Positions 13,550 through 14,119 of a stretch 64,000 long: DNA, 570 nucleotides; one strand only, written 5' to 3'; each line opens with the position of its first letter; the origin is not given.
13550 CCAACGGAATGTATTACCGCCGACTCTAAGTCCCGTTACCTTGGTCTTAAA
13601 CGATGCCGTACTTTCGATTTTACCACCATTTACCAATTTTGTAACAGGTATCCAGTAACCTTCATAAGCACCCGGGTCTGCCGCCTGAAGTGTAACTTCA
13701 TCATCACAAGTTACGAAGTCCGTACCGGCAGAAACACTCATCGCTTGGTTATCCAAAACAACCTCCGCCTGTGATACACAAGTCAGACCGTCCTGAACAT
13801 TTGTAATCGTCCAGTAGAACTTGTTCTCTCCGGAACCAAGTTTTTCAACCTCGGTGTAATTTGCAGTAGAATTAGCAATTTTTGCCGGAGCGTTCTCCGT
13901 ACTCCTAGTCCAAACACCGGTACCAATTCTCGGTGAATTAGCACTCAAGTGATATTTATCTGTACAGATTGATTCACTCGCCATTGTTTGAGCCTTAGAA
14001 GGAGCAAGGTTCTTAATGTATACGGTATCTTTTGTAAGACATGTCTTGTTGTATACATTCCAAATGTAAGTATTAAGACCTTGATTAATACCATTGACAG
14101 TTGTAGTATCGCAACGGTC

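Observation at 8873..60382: Single uninterrupted 51.5-kb gene encoding a 17,169-aa T9SS type-B cargo protein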

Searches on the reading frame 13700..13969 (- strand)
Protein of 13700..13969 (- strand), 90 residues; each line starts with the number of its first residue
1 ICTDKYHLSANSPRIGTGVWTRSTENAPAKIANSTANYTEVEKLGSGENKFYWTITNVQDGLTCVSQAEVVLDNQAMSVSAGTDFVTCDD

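Call 14: search_protein_families(library=pfam, alignment_id=A1, max_evalue=1)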
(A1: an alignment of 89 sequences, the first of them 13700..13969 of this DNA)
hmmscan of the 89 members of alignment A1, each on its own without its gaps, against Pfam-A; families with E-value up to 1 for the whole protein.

A. member 1, window:13700-13969:- (90 aa): 2 families
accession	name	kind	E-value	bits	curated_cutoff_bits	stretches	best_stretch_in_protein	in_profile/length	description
PF21520.3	ITGAX-like_Ig_3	-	0.12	12.3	27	1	47-84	129-166/181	Integrin alpha-X-like, Ig-like domain 3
PF06600.16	DUF1140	-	0.15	13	25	1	6-73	33-97/99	Protein of unknown function (DUF1140)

B. families by the number of members that match (of 89 scanned): 52 families (the first 25 are shown)
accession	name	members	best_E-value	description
PF22352.2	K319L-like_PKD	11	1.5e-05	K319L-like, PKD domain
PF19408.5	PKD_6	2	0.016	PKD-like domain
PF17991.7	Thioredoxin_10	2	0.049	Thioredoxin like C-terminal domain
PF12733.13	Cadherin-like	2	0.058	Cadherin-like beta sandwich domain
PF00196.25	GerE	1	0.0017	Bacterial regulatory proteins, luxR family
PF01012.27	ETF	1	0.0034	Electron transfer flavoprotein domain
PF25275.1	Golvesin_C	1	0.0057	Golvesin C-terminal domain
PF16561.11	AMPK1_CBM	1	0.0092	Glycogen recognition site of AMP-activated protein kinase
PF00295.23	Glyco_hydro_28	1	0.0098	Glycosyl hydrolases family 28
PF13511.11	DUF4124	1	0.01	Domain of unknown function (DUF4124)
PF07563.17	DUF1541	1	0.015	Protein of unknown function (DUF1541)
PF24527.1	Ig-like_Pom152_9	1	0.015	Nucleoporin pom152-like, ninth immunoglobulin-like domain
PF11032.14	ApoM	1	0.019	ApoM domain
PF20816.2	PBV_CP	1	0.019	Picobirnavirus, Capsid protein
PF14471.11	DUF4428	1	0.02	Domain of unknown function (DUF4428)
PF00801.26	PKD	1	0.033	PKD domain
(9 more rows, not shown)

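Call 15: search_solved_structures(query=A1, max_evalue=1)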
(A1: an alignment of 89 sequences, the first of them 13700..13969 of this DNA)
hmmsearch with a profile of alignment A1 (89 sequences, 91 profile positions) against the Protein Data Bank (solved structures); distinct sequences matched with E-value up to 1: 5.
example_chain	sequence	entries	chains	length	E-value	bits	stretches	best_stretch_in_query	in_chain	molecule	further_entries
9flp_A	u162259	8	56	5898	1.6e-95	316.9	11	4-89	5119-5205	The grappling hook protein A in the bacterium Aureispira sp. CCB-QB1 | The grappling hook protein A (GhpA) in the bacterium Aureispira sp. CCB-QB1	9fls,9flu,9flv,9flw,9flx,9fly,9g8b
6nz0_Z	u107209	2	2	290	7.4e-06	29.5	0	6-74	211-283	Dyslexia-associated protein KIAA0319-like protein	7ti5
2yrl_A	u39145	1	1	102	5.3e-05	26.7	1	6-75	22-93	KIAA1837 protein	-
5ezd_A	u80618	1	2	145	0.52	13.9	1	16-77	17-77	Kunitz-type protease inhibitor 1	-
7e72_E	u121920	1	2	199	0.59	13.8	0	9-61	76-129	Angiopoietin-1 receptor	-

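Call 20: predict_structure(alignment_id=A1)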
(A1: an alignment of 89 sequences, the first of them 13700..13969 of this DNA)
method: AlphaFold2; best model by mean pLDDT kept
length: 90 residues; sequences in the alignment: 89
mean_pLDDT: 94.2   pTM: 0.79
mean pLDDT of the five models: 94.2, 93.8, 93.7, 93.5, 92.9
residues with pLDDT >= 90: 73; 70-90: 16; 50-70: 1; < 50: 0
segments of 3 or more residues with pLDDT < 50: none
pLDDT, mean of each block of 10 residues (from residue 1): 96 97 90 98 96 98 98 90 84
secondary structure, 60 per line:
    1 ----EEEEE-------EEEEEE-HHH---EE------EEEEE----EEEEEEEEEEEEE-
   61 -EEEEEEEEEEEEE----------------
elements in order: E5-9 E17-22 E38-42 E47-59 E62-74

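Call 22: find_homologous_proteins(query=A1, max_evalue=1e-10)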
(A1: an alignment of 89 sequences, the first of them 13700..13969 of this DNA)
Query A1 (89 sequences): 236 candidates shared short words with the query, none scored E <= 1e-10.

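Call 25: fold_search(model_id=the predicted structure, library=pdb)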
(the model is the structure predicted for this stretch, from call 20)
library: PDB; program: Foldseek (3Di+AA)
matches with E <= 10: 657; with E <= 0.001: 0
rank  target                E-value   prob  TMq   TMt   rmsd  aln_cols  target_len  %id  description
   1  9fly_A                5.2e-03  1.00  0.57  0.07   5.5        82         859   27  CryoEM structure of the base (4151-5009) in the grappling hook protein A (GhpA) in the bacterium Aureispira sp. CCB-QB (released 2024-10-16)
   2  2yrl_MODEL_1_A        5.5e-03  1.00  0.57  0.51   4.3        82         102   17  Solution structure of the PKD domain from KIAA 1837 protein (released 2007-10-02)
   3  6fhw_B                8.7e-02  0.93  0.41  0.10   6.8        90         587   11  Structure of Hormoconis resinae Glucoamylase (released 2018-05-09)
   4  7kpn_Z                1.1e-01  0.99  0.51  0.52   3.9        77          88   13  Adeno-associated virus serotype 5 in complex with the cellular receptor AAVR at 2.5 Angstroms resolution, AAV5 AAVR (released 2020-12-16)
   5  6ey6_A                1.3e-01  0.69  0.34  0.19   8.9        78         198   17  C-terminal part (residues 315-516) of PorM with the llama nanobody nb130 (released 2018-02-07)
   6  6qvk_1A               1.5e-01  0.99  0.53  0.14   5.2        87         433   11  The cryo-EM structure of bacteriophage phi29 prohead (released 2019-06-12)
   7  6agf_B                1.5e-01  0.91  0.46  0.28   7.7       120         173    6  Structure of the human voltage-gated sodium channel Nav1.4 in complex with beta1 (released 2018-10-10)
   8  7tj8_B                1.6e-01  0.98  0.54  0.33   7.7       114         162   10  Cryo-EM structure of the human Nax channel in complex with beta3 solved in nanodiscs (released 2022-03-30)
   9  7djl_A                1.6e-01  0.97  0.49  0.12   6.7        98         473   10  Structure of four truncated and mutated forms of quenching protein (released 2022-06-08)
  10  4m6a_J                2.1e-01  0.82  0.39  0.39   6.0        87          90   13  N-Terminal beta-Strand Swapping in a Consensus Derived Alternative Scaffold Driven by Stabilizing Hydrophobic Interact (released 2014-02-26)
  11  6jcq_R                2.3e-01  0.98  0.51  0.50   4.0        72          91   18  AAV1 in complex with AAVR (released 2019-10-23)
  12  8f2n_E                2.5e-01  0.98  0.52  0.14   4.7        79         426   10  Phi-29 partially-expanded fiberless prohead (released 2023-11-15)
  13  7cmg_B                2.6e-01  0.51  0.34  0.09   8.5        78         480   17  The Structure of the periplasmic domain of PorM (released 2020-09-02)
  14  3mnm_A                2.6e-01  0.33  0.28  0.24  14.1        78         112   14  Crystal structure of GAE domain of GGA2p from Saccharomyces cerevisiae (released 2010-09-08)
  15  4ak2_A                2.8e-01  0.99  0.51  0.19   3.5        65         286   12  Structure of BT4661, a SusE-like surface located polysaccharide binding protein from the Bacteroides thetaiotaomicron  (released 2013-03-06)
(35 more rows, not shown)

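Call 29: search_protein_representatives(alignment_id=A1)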
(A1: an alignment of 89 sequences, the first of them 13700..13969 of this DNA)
Query: 89 sequences, 91 profile positions. Proteins with E-value up to 0.001 (for the whole library): 14581; up to 1e-10: 6876; up to 1e-30: 2230. The best 150 are listed.
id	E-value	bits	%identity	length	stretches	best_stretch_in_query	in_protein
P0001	0.0e+00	3148.6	-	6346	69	3-91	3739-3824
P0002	0.0e+00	3083.6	-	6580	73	2-90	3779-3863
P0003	0.0e+00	3001.4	-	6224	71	3-90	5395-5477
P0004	0.0e+00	2822.6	-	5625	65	2-91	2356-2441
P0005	0.0e+00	2729.0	-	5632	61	3-91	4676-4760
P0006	0.0e+00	2417.6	-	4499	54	3-90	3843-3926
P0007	0.0e+00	2253.7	-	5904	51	3-91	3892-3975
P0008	0.0e+00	2224.4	-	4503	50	3-89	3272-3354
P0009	0.0e+00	2129.3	-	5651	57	3-90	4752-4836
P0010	0.0e+00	2124.0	-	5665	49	2-90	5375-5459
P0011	0.0e+00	2074.3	-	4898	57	2-90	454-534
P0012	0.0e+00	2061.8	-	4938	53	2-90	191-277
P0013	0.0e+00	2024.2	-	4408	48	2-91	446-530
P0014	0.0e+00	1870.2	-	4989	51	4-91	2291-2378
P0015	0.0e+00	1819.5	-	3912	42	2-90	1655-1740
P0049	0.0e+00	1017.3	-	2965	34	3-91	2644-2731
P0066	2.3e-269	886.9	-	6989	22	3-91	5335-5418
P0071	3.3e-264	870.4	-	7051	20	2-90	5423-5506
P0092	5.8e-247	815.1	-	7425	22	2-90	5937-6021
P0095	7.1e-246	811.6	-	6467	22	2-90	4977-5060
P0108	9.4e-241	795.2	-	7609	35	3-90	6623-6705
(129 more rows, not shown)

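Call 34: list_cluster_members(proteins=[P0001, P0002, P0003, P0007, P0010, P0066, P0071, P0092, P0095, P0108])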
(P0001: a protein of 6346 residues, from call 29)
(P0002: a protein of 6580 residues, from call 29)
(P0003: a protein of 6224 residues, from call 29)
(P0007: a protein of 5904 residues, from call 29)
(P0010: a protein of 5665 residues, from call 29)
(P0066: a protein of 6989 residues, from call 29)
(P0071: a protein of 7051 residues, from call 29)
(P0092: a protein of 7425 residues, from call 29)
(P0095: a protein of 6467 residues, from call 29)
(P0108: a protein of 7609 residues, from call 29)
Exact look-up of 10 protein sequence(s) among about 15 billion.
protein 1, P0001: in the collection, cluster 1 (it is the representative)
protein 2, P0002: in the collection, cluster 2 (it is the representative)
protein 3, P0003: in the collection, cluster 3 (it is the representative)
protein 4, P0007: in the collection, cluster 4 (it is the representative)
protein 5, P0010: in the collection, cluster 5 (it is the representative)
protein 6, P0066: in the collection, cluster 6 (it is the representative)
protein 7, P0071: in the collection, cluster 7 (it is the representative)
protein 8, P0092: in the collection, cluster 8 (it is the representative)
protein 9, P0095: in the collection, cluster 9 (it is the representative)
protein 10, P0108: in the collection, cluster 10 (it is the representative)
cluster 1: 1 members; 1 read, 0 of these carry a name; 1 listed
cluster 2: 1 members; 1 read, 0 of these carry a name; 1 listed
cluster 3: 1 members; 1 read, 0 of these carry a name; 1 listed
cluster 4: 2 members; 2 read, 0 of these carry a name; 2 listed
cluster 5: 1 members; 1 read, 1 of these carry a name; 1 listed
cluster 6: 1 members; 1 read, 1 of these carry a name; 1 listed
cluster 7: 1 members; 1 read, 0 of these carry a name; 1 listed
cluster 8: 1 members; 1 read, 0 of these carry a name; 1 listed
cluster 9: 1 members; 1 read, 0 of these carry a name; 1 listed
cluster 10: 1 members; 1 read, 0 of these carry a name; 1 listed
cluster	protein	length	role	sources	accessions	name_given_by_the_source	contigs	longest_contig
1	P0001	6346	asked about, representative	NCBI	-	-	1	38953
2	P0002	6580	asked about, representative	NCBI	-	-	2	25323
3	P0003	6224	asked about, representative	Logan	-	-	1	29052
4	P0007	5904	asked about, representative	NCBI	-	-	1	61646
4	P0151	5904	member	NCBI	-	-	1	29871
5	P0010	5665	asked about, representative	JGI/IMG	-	hypothetical protein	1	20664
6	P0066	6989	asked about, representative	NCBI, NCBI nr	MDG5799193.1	PKD domain-containing protein [Marinilabiliaceae bacterium ANBcel2]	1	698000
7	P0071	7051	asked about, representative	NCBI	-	-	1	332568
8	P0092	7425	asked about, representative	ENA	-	-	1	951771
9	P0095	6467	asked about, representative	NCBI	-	-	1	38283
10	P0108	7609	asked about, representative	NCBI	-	-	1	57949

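Call 43: search_solved_structures(query=A1, max_evalue=1e-20, show_alignments=1)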
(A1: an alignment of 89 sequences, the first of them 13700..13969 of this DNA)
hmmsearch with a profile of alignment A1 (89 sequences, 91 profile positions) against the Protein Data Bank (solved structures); distinct sequences matched with E-value up to 1e-20: 1.
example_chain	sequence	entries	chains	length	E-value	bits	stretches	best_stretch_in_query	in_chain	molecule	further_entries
9flp_A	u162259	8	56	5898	1.6e-95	316.9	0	4-89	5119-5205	The grappling hook protein A in the bacterium Aureispira sp. CCB-QB1 | The grappling hook protein A (GhpA) in the bacterium Aureispira sp. CCB-QB1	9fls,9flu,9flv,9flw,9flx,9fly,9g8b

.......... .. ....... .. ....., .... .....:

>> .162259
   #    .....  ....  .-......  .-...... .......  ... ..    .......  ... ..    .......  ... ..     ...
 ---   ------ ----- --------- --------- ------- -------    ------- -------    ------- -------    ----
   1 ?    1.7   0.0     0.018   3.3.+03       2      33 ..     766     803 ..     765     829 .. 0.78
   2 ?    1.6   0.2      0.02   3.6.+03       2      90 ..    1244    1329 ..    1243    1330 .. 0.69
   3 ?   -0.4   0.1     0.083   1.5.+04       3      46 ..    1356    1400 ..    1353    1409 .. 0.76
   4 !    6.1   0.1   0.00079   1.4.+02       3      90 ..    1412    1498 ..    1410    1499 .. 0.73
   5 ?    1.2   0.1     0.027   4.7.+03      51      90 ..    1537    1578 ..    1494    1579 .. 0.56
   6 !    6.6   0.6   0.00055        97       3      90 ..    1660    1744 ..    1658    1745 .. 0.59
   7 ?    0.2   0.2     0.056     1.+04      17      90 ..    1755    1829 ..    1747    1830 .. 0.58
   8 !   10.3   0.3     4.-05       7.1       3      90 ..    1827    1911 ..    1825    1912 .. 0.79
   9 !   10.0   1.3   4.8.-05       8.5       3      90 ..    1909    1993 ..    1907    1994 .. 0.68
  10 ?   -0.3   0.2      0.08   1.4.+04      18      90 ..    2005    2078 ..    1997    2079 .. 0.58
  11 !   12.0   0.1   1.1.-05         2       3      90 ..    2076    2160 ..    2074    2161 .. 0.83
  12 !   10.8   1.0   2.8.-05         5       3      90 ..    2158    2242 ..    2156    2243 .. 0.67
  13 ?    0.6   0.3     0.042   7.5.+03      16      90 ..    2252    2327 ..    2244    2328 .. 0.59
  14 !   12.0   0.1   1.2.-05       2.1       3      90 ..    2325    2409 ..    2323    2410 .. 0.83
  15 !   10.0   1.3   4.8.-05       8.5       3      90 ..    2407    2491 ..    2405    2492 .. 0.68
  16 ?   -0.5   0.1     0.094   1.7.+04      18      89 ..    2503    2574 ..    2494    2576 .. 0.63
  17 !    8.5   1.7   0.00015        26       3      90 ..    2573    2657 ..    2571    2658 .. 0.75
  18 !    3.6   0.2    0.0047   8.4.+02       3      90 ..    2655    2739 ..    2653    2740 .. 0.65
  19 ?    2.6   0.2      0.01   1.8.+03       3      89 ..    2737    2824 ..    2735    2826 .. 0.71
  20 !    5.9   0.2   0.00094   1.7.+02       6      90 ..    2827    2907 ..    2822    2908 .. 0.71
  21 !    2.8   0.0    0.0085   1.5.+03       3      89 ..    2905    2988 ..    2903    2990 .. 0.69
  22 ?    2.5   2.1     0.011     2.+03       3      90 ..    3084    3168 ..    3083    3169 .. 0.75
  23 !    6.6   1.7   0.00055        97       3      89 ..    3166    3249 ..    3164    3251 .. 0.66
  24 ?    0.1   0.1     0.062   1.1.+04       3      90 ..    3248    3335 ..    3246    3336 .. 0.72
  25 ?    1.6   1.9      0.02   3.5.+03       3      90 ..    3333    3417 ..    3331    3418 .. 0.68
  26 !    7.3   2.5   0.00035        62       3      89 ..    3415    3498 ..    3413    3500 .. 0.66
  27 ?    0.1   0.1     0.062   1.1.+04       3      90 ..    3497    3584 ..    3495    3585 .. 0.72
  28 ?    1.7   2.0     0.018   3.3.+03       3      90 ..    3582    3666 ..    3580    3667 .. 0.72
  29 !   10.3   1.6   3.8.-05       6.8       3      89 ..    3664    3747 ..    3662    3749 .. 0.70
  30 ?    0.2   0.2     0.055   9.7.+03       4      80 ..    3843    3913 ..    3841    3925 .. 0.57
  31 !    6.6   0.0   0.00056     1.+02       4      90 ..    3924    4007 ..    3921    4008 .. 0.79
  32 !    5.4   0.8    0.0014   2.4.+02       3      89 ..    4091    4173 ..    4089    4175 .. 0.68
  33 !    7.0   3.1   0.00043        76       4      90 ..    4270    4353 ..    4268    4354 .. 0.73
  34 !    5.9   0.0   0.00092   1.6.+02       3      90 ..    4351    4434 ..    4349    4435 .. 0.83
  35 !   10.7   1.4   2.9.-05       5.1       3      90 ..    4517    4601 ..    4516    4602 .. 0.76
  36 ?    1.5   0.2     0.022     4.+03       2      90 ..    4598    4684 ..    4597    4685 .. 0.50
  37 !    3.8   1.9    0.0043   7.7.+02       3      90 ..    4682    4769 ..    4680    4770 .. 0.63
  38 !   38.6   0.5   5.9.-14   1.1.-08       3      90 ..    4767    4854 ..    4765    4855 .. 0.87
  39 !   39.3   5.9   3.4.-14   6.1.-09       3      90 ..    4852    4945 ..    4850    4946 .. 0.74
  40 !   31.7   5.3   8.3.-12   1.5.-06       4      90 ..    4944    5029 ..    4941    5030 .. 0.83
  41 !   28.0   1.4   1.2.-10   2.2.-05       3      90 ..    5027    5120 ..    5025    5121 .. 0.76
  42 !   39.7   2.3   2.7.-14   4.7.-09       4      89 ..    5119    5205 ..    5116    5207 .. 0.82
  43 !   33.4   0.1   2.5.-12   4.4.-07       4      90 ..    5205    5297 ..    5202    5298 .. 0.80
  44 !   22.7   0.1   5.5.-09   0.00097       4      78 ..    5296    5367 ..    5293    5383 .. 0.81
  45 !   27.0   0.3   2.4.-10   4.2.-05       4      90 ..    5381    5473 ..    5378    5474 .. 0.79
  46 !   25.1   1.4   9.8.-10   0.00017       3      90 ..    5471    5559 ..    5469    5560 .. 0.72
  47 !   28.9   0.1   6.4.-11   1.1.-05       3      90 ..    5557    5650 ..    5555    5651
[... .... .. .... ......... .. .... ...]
